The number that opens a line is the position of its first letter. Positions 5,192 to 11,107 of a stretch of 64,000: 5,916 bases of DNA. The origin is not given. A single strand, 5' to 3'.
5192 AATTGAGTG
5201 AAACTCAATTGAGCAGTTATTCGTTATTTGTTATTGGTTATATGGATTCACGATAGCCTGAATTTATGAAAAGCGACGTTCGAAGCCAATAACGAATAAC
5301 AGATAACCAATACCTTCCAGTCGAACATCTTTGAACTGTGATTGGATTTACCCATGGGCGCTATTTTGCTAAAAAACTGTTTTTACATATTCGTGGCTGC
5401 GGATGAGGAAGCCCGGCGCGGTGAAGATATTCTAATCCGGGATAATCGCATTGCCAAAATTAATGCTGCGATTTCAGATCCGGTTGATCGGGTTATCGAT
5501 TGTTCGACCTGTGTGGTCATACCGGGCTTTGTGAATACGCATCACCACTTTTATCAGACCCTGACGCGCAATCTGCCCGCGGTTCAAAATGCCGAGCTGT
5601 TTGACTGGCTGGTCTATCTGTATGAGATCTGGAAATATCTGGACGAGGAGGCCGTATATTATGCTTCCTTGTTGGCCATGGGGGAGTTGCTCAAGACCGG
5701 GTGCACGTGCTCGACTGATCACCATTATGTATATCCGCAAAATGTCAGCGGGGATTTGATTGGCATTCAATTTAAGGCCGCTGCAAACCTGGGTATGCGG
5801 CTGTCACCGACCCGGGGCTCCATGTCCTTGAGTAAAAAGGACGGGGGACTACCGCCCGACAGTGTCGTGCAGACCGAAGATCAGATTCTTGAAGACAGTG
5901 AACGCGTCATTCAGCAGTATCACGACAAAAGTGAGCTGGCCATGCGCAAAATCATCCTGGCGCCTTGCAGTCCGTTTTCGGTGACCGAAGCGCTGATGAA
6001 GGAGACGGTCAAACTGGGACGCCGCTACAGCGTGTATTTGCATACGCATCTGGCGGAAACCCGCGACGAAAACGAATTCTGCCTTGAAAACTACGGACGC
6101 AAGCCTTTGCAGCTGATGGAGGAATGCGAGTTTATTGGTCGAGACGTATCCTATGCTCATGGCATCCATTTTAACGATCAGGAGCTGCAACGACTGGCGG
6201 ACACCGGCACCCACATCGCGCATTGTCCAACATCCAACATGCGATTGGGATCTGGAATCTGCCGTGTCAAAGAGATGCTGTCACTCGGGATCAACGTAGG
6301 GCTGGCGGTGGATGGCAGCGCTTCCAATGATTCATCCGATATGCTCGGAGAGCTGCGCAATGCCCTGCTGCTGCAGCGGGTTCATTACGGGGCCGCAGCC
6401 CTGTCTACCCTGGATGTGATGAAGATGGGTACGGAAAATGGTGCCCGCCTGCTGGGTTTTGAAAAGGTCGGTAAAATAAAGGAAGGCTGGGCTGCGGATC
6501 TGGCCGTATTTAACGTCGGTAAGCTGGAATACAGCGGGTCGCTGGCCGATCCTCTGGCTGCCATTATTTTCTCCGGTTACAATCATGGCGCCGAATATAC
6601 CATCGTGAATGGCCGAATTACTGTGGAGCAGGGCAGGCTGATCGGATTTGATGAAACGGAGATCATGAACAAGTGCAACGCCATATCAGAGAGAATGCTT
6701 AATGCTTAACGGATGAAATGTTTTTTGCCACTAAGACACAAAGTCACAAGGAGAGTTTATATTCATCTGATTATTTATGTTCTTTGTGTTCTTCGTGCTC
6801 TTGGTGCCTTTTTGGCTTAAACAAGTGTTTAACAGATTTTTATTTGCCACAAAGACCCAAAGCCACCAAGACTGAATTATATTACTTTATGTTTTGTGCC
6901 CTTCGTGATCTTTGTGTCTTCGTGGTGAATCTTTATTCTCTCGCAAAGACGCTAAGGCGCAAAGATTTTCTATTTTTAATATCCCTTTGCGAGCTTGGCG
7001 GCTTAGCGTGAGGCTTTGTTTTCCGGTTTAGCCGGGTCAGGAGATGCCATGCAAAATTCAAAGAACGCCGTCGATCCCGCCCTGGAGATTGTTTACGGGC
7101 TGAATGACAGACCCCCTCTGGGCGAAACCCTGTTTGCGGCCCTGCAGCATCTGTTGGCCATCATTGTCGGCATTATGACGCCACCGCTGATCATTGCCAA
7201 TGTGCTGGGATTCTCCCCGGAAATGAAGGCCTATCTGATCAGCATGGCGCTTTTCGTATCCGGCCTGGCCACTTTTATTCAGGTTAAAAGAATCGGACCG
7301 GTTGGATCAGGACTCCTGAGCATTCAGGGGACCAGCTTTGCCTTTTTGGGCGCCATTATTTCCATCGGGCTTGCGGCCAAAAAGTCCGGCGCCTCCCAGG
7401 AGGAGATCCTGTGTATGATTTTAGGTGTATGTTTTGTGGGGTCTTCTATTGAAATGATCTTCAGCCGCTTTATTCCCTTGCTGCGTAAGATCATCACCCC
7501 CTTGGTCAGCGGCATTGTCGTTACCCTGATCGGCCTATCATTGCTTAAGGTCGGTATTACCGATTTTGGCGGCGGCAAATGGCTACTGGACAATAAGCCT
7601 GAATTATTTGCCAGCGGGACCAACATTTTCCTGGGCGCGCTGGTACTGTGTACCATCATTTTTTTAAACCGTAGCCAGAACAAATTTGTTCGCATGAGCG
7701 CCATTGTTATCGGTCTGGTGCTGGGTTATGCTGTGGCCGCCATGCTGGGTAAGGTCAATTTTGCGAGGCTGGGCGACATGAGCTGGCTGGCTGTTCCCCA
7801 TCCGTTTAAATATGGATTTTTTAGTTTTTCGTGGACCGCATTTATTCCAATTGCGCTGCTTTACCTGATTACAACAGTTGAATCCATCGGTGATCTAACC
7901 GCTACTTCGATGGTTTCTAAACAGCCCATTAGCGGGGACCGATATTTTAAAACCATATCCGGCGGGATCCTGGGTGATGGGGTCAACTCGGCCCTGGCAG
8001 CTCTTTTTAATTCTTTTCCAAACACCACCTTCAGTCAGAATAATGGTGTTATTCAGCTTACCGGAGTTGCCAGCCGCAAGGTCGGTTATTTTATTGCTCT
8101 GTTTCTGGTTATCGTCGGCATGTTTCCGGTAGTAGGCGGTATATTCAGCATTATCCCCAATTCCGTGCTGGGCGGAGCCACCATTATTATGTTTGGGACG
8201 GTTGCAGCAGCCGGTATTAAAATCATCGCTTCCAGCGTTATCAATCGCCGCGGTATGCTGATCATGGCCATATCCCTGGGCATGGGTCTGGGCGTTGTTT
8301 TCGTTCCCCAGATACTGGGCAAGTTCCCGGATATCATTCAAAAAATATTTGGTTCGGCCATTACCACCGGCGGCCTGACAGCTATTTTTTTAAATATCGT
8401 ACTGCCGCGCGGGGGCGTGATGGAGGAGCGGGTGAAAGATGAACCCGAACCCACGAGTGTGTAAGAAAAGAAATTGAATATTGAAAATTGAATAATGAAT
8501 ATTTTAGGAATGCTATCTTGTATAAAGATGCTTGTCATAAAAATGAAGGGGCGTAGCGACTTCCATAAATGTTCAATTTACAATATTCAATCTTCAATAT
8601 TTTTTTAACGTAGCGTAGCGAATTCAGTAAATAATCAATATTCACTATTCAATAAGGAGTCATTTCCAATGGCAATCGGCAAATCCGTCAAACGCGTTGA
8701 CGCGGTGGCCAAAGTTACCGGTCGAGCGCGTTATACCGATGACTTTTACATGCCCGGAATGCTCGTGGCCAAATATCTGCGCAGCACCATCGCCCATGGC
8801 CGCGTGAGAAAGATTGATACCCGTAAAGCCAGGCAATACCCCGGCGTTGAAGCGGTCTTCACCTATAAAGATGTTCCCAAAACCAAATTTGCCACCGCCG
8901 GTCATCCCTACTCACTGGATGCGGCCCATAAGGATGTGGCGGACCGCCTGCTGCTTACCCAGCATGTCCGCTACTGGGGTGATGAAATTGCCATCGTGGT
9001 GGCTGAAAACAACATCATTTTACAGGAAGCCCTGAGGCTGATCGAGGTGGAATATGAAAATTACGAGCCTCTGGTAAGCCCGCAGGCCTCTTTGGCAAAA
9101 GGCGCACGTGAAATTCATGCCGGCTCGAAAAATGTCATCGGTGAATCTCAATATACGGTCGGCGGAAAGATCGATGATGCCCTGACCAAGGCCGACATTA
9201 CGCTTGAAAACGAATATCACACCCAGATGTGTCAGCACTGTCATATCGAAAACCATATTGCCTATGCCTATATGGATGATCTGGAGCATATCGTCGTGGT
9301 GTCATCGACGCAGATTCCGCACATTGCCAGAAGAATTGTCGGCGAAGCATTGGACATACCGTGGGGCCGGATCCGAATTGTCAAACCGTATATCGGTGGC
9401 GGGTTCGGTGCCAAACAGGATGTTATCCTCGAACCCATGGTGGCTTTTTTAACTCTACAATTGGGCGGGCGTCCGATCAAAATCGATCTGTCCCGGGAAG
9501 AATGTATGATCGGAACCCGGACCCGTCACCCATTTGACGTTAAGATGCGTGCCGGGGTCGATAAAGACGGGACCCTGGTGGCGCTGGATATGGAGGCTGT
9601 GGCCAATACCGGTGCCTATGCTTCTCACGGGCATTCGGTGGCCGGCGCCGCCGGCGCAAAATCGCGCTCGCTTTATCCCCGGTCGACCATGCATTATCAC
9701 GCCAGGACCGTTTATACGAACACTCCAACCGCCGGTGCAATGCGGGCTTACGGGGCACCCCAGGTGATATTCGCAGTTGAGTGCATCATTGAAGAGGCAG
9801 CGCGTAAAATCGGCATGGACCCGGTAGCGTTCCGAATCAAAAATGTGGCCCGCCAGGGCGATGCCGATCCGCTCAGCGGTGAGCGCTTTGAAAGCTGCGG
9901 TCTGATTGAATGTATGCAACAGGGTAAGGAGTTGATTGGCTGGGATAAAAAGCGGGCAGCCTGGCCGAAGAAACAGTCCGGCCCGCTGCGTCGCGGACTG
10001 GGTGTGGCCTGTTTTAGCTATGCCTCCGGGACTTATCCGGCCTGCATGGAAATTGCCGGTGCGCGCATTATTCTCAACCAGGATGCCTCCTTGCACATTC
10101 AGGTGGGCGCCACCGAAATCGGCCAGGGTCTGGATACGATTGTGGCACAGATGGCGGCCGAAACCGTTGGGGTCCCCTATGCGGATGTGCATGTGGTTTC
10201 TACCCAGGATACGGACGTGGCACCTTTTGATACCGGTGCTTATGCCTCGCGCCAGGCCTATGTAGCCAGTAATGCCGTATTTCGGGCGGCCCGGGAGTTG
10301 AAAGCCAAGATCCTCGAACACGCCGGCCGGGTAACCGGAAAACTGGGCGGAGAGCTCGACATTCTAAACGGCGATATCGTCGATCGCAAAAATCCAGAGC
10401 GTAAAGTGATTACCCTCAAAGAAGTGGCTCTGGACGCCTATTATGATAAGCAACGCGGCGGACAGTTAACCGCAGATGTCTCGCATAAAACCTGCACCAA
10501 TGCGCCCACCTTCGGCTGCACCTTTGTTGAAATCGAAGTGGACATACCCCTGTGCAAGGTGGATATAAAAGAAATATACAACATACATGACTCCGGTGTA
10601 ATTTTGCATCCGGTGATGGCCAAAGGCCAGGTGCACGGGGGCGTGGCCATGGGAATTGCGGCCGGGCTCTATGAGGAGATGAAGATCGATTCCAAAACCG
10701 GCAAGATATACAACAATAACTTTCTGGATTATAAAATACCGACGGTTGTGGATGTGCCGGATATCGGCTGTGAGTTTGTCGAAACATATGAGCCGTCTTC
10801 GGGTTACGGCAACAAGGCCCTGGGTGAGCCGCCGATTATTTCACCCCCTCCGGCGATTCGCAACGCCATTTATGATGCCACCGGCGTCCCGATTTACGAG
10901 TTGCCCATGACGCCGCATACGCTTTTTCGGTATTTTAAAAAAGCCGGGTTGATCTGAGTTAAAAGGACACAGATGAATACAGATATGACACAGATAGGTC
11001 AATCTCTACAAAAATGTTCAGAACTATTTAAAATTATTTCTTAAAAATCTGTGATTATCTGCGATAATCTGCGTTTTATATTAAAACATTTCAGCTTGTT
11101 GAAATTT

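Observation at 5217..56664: Pervasive intergenic word-repeat hairpins: same architecture, different words at different loci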

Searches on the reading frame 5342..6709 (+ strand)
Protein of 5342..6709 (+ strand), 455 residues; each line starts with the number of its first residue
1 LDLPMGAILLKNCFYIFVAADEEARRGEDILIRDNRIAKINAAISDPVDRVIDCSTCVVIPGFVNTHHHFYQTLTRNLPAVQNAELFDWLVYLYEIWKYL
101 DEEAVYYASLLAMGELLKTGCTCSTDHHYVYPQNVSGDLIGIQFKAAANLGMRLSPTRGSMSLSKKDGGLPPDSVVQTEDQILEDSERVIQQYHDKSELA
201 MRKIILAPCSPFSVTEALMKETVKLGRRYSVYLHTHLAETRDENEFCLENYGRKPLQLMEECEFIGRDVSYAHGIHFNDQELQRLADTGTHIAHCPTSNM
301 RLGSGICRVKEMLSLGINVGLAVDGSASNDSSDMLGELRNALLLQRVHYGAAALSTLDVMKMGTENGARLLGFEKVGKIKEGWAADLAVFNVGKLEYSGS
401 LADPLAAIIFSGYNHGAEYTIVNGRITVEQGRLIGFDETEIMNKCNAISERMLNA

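Call 12: search_protein_families(library=pfam, proteins=[window:5342-6709:+])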
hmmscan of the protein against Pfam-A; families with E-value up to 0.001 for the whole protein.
window:5342-6709:+ (455 aa): 2 families
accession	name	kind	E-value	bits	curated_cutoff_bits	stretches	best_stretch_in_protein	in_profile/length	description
PF01979.26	Amidohydro_1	-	2.9e-61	208.1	25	1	58-426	1-344/345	Amidohydrolase family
PF07969.17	Amidohydro_3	-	5e-19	69.6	29.7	1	101-428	153-472/472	Amidohydrolase family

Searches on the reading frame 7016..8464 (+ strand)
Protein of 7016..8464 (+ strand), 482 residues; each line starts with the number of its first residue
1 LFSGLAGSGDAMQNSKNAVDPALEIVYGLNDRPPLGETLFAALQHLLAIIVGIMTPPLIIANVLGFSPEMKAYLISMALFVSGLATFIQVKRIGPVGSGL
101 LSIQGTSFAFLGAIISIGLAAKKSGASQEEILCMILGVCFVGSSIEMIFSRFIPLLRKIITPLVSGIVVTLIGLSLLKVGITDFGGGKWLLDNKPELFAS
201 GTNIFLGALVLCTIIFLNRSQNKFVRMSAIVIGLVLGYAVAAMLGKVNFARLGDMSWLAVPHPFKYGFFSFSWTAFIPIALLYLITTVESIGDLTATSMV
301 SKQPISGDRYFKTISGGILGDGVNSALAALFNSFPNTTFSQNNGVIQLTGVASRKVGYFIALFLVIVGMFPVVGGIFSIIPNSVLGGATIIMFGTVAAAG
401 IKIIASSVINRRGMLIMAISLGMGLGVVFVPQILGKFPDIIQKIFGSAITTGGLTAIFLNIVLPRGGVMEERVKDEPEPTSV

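Call 12: search_protein_families(library=pfam, proteins=[window:7016-8464:+])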
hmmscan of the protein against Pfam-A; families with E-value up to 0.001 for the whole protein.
window:7016-8464:+ (482 aa): 1 family
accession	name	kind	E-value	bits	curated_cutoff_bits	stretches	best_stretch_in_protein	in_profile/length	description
PF00860.26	Xan_ur_permease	-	1.5e-94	317.3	27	1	37-432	2-388/389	Permease family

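Call 41: find_related_loci(query=window:7049-8464:+, collection=genome_contigs, flank=4500)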
Query window:7049-8464:+ (471 aa) in genome_contigs; peptide patterns used: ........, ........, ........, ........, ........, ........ (x = any residue, [..] = any of these).
599 stretches matched a pattern (row limit reached: there are more); 543 encode a relative of the query (tblastn E <= 1e-3); the best 80 are kept; 80 distinct loci.
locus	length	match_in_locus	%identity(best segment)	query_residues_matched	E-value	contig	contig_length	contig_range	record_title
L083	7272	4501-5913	94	1-471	0e+0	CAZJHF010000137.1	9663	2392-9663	MAG TPA_asm: uncultured Desulfobacterales bacterium isolate binchicken_co388_108 genome assembly, contig: NODE_2248_leng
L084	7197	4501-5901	67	1-467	0e+0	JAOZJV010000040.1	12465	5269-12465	MAG: Candidatus Krumholzibacteriia bacterium isolate GMC1.concoct.124 GMC1_1176_length_12465_cov_5.871394, whole genome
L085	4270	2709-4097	66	3-466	0e+0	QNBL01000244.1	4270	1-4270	MAG: Spirochaetes bacterium isolate B11_G9 B11_Guay9_scaffold_43438, whole genome shotgun sequence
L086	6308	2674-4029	68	13-466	0e+0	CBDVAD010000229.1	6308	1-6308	MAG TPA_asm: uncultured bacterium isolate SRR22302365_concoct_1 genome assembly, contig: ERZ25074835.10813, whole genome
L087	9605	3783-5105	70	13-454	0e+0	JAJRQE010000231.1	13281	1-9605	MAG: Spirochaetes bacterium isolate Dive100_bin10.36 k141_642307, whole genome shotgun sequence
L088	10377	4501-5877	66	5-466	0e+0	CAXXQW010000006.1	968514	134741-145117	MAG: Oceanispirochaeta sp. isolate 2ccd7f7f-6acc-48f9-80b7-4dc698a3fb62 genome assembly, contig: contig_6, whole genome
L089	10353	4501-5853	66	13-466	0e+0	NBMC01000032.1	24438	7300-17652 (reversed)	MAG: Spirochaetaceae bacterium 4572_59 ex4572_59_scaffold_593, whole genome shotgun sequence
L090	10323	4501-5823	69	13-454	0e+0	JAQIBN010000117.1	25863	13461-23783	MAG: Spirochaetia bacterium isolate GH26 k119_363424, whole genome shotgun sequence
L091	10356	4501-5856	66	12-466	0e+0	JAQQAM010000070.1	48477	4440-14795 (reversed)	MAG: Spirochaetales bacterium isolate bin_41 k141_179216, whole genome shotgun sequence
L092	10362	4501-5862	68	9-465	0e+0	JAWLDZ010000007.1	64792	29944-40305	MAG: Spirochaetaceae bacterium isolate 20BLK6-1.bin.24 NODE_272_length_64792_cov_38.695037, whole genome shotgun sequenc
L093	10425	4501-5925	66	1-467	0e+0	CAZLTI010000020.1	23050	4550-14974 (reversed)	MAG TPA_asm: uncultured Pseudomonadota bacterium isolate binchicken_co397_15 genome assembly, contig: NODE_314_length_23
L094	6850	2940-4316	66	4-466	0e+0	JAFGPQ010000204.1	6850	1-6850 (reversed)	MAG: Spirochaetales bacterium isolate Zod_Metabat.700 k87_7941866, whole genome shotgun sequence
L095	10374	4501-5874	67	5-465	0e+0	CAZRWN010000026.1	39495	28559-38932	MAG TPA_asm: uncultured Sediminispirochaeta sp. isolate SRP252850_co1_385 genome assembly, contig: NODE_1567_length_3949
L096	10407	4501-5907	66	1-467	0e+0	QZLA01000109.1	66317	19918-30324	MAG: Desulfobacteraceae bacterium isolate Madre2 k127_195003, whole genome shotgun sequence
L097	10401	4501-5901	66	1-465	0e+0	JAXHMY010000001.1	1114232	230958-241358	MAG: Spirochaetia bacterium isolate Salar_de_Ascotan_soil_MAG_ASO69 contig_12037_polypolish, whole genome shotgun sequen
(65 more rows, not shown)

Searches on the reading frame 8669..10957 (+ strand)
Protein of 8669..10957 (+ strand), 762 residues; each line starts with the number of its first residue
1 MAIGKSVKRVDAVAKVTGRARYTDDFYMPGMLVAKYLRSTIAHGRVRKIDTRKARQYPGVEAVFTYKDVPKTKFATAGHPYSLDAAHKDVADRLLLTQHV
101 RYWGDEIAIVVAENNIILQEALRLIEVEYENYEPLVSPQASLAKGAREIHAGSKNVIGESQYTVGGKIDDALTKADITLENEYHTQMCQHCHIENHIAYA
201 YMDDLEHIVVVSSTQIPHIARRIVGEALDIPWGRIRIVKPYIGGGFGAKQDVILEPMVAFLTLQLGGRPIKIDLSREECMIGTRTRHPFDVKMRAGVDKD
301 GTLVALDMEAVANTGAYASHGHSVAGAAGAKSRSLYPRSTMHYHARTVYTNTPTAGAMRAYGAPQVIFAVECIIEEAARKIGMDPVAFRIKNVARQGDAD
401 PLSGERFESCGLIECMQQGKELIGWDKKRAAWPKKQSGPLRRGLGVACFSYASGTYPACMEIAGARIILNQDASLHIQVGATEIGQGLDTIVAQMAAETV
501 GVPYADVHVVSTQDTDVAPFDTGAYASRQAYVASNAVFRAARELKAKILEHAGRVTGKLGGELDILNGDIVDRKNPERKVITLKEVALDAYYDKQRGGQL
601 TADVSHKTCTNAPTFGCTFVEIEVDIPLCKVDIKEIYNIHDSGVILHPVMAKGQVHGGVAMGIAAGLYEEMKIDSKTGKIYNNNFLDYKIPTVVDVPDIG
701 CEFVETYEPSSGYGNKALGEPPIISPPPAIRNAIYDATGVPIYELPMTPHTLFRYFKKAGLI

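Call 12: search_protein_families(library=pfam, proteins=[window:8669-10957:+])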
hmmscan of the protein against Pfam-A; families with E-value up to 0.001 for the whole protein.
window:8669-10957:+ (762 aa): 3 families
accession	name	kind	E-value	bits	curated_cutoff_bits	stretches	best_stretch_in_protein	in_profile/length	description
PF02738.23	MoCoBD_1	-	1.6e-76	257.1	27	1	154-393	7-244/244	Molybdopterin cofactor-binding domain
PF20256.3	MoCoBD_2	-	7.6e-74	249.2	27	1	419-697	2-283/283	Molybdopterin cofactor-binding domain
PF01315.27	Ald_Xan_dh_C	-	1.4e-28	99.9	31.3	1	17-131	1-108/110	Aldehyde oxidase and xanthine dehydrogenase, a/b hammerhead domain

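Call 39: find_encoding_contigs(protein=window:8669-10957:+, flank=10000, max_places=10)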
Protein window:8669-10957:+ (762 aa): 2 contigs read that carry it; 2 places shown.
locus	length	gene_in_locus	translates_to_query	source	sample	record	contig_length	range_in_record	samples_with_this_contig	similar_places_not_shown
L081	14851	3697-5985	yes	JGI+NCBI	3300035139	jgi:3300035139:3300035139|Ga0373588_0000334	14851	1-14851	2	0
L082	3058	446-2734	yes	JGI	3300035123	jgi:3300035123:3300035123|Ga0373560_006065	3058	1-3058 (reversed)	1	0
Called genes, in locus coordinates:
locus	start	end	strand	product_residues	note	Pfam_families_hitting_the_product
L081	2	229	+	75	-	?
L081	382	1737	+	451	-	PF01979:Amidohydro_1, PF07969:Amidohydro_3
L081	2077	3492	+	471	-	PF00860:Xan_ur_permease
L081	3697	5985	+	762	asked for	PF01315:Ald_Xan_dh_C, PF02738:MoCoBD_1, PF20256:MoCoBD_2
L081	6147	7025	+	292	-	PF00941:FAD_binding_5, PF03450:CO_deh_flav_C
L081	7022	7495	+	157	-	PF00111:Fer2, PF01799:Fer2_2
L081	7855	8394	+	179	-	PF00210:Ferritin, PF02915:Rubrerythrin, PF12902:Ferritin-like (weak)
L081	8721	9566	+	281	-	PF08668:HDOD, PF01966:HD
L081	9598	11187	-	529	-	PF02310:B12-binding, PF04055:Radical_SAM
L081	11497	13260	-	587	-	PF01268:FTHFS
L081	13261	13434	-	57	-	-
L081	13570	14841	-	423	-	PF00664:ABC_membrane, PF02463:SMC_N (faint), PF00005:ABC_tran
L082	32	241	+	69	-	-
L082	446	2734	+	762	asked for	PF01315:Ald_Xan_dh_C, PF02738:MoCoBD_1, PF20256:MoCoBD_2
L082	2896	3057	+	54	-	?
